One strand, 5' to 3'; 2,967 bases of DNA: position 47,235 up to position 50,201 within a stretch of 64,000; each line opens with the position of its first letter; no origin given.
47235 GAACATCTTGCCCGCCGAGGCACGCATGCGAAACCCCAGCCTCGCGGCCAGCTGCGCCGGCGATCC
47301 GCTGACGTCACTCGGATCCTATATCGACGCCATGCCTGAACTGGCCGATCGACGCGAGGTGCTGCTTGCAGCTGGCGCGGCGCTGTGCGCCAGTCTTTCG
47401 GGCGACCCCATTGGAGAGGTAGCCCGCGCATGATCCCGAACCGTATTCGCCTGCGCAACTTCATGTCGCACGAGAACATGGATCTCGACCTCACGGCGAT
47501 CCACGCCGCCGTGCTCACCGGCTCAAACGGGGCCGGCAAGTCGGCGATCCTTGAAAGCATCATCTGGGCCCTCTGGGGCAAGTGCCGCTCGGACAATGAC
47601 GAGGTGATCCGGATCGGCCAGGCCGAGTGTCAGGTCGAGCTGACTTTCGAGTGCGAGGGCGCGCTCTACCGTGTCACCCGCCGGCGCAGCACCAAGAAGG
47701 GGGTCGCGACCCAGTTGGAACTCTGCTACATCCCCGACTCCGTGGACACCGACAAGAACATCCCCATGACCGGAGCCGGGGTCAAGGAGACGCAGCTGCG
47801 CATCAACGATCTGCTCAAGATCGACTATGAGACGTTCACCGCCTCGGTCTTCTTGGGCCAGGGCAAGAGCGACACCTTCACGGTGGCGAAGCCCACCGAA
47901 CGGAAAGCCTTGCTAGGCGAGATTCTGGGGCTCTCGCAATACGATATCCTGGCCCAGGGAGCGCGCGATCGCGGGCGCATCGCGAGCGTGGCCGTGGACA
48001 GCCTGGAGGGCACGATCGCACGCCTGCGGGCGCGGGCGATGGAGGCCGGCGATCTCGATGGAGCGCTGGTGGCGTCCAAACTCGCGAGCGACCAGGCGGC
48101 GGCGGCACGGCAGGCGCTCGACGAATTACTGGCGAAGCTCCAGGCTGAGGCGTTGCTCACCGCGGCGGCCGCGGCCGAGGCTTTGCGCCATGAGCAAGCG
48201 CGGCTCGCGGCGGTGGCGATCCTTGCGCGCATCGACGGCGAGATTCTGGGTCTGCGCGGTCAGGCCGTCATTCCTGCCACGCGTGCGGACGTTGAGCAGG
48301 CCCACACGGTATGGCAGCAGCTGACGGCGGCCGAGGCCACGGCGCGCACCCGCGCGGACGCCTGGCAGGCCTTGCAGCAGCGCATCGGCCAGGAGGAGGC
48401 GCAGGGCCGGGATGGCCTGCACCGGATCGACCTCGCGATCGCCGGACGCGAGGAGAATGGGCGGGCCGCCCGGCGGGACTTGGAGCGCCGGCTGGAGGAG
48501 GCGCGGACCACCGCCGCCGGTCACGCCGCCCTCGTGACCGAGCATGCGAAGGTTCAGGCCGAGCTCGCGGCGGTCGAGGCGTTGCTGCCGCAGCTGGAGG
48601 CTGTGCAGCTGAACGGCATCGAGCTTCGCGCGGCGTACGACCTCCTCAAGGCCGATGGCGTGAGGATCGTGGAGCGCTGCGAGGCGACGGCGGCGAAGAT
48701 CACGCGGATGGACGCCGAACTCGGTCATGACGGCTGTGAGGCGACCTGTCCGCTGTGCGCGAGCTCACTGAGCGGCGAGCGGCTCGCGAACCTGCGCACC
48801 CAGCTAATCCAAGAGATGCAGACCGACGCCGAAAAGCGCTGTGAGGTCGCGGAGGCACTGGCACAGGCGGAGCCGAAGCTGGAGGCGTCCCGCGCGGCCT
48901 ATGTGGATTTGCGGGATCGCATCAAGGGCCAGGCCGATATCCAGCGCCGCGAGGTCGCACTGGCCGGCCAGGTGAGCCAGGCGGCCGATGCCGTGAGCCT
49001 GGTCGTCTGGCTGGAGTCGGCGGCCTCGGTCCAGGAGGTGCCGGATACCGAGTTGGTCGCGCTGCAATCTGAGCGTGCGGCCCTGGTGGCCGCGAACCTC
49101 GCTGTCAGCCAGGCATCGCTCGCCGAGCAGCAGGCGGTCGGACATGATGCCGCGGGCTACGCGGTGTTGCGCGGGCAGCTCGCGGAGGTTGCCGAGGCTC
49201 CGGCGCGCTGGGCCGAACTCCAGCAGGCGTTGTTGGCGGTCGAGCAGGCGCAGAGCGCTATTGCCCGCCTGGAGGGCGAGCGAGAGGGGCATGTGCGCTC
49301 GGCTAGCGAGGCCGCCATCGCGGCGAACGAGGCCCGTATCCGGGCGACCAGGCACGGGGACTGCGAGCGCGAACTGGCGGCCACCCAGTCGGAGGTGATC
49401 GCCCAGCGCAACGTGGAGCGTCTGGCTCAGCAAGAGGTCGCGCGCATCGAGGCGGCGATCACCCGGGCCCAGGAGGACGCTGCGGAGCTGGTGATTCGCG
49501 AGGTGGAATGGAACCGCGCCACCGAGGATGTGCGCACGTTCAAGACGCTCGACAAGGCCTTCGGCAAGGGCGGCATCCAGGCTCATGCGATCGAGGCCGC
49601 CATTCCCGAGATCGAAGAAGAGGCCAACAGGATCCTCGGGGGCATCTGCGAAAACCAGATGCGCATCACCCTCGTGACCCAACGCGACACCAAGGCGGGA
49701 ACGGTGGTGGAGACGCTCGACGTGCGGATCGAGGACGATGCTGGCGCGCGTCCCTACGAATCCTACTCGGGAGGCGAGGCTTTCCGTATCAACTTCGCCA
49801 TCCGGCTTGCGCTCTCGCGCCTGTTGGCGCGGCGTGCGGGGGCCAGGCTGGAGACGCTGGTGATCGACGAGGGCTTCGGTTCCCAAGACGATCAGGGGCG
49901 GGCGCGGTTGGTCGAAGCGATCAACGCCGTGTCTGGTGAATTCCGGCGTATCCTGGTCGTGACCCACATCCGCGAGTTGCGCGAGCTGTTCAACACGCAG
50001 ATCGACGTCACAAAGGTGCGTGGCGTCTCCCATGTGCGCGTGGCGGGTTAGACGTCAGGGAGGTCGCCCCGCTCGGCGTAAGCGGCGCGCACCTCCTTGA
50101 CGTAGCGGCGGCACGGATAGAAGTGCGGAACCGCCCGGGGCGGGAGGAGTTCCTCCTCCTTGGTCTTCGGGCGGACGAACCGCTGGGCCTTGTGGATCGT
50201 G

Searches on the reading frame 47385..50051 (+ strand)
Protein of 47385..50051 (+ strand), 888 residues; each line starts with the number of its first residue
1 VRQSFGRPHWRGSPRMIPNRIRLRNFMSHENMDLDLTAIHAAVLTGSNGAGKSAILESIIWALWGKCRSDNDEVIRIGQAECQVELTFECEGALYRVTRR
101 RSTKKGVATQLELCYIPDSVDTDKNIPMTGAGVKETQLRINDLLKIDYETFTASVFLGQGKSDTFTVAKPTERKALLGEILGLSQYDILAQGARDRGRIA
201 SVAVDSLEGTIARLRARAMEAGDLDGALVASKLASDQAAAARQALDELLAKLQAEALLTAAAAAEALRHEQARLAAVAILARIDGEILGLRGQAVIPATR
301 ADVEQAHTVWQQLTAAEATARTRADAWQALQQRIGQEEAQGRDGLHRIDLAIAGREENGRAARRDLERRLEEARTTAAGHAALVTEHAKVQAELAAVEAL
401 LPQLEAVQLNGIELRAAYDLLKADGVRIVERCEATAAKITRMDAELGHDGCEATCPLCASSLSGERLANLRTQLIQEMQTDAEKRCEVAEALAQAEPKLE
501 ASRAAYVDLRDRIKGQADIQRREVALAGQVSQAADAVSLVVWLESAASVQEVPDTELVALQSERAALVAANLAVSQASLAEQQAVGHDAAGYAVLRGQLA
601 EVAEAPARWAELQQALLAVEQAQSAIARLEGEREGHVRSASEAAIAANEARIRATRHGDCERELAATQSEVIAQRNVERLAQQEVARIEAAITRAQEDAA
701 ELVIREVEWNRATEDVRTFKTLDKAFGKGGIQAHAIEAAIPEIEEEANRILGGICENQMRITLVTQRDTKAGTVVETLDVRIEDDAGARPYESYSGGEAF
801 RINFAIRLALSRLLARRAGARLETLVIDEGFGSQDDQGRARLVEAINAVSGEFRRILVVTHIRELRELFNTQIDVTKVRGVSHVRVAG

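Call 71: search_dna_similar(query=window:47385-50051:+, collection=phages, mode=protein, max_rows=15)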
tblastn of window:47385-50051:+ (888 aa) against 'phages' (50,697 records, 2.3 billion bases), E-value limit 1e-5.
Records with a match: 1072; places in all: 1072; records where one place covers at least 80% of the query: 0.
Best place of each record, by identity: <60% 1072.
By first word of the organism name: Synechococcus 288; Klebsiella 177; Staphylococcus 92; Bacillus 78; Enterococcus 69; Cyanophage 58; Listeria 54; Enterobacter 45; Aeromonas 41; Salmonella 21; and 39 more.
By host as written in the record: - 160; Synechococcus 107; Klebsiella pneumoniae 46; Listeria monocytogenes 43; Synechococcus sp. 33; Synechococcus sp. WH7803 28; Enterococcus faecalis 20; Bacillus subtilis 18; and 270 more.
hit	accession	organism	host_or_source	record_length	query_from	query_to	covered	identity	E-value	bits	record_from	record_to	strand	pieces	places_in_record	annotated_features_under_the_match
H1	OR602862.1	Moorella phage MTATph1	Moorella thermoacetica DSM 103132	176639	21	876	48%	35.8%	4e-26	210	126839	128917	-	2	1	palindrome specific endonuclease SbcC-like subunit | hypothetical protein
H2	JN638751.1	Bacillus phage G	Bacillus megaterium str. ATCC 43725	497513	9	877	35%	38.1%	1e-19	193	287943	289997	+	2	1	375: gp375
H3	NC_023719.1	Bacillus phage G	Bacillus megaterium str. ATCC 43725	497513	9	877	35%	38.1%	1e-19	193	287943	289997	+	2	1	375: gp375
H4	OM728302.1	Bacillus phage vB_BsuM-Goe24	Bacillus subtilis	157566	6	225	25%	30.6%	6e-10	69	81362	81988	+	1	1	hypothetical protein (x2)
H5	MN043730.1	Bacillus phage vB_BveM-Goe7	Bacillus velezensis FZB42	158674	6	225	25%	30.2%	2e-9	68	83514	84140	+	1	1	putative exonuclease subunit 2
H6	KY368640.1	Bacillus phage vB_BsuM-Goe3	Bacillus subtilis Goe3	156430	6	225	25%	30.1%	2e-9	68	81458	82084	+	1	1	endonuclease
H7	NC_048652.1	Bacillus phage vB_BsuM-Goe3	Bacillus subtilis Goe3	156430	6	225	25%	30.1%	2e-9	68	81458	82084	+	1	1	exonuclease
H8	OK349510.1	Bacillus phage BM-P1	Bacillus sp.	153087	6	225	25%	28.9%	1e-8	65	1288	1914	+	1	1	recombination related exonuclease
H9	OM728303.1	Bacillus phage vB_BsuM-Goe25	Bacillus subtilis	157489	6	225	25%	28.9%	2e-8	65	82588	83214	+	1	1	hypothetical protein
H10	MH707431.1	Bacillus phage BSP14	Bacillus subtilis ATCC 14593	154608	15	225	24%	30.0%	2e-9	68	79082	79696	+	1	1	putative endonuclease I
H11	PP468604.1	Bacillus phage BvP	Bacillus velezensis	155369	15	225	24%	30.0%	2e-9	68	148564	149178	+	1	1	hypothetical protein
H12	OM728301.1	Bacillus phage vB_BsuM-Goe20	Bacillus subtilis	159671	15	225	24%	30.0%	2e-9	68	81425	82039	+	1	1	hypothetical protein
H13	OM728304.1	Bacillus phage vB_BsuM-Goe27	Bacillus subtilis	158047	15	225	24%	30.0%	2e-9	68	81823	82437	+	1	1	hypothetical protein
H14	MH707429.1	Bacillus phage BSP12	Bacillus subtilis ATCC 21336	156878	15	225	24%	30.0%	2e-9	68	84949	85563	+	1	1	putative DNA repair exonuclease 2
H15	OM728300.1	Bacillus phage vB_BsuM-Goe17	Bacillus subtilis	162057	15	225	24%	30.0%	2e-9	68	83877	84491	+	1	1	hypothetical protein (x2)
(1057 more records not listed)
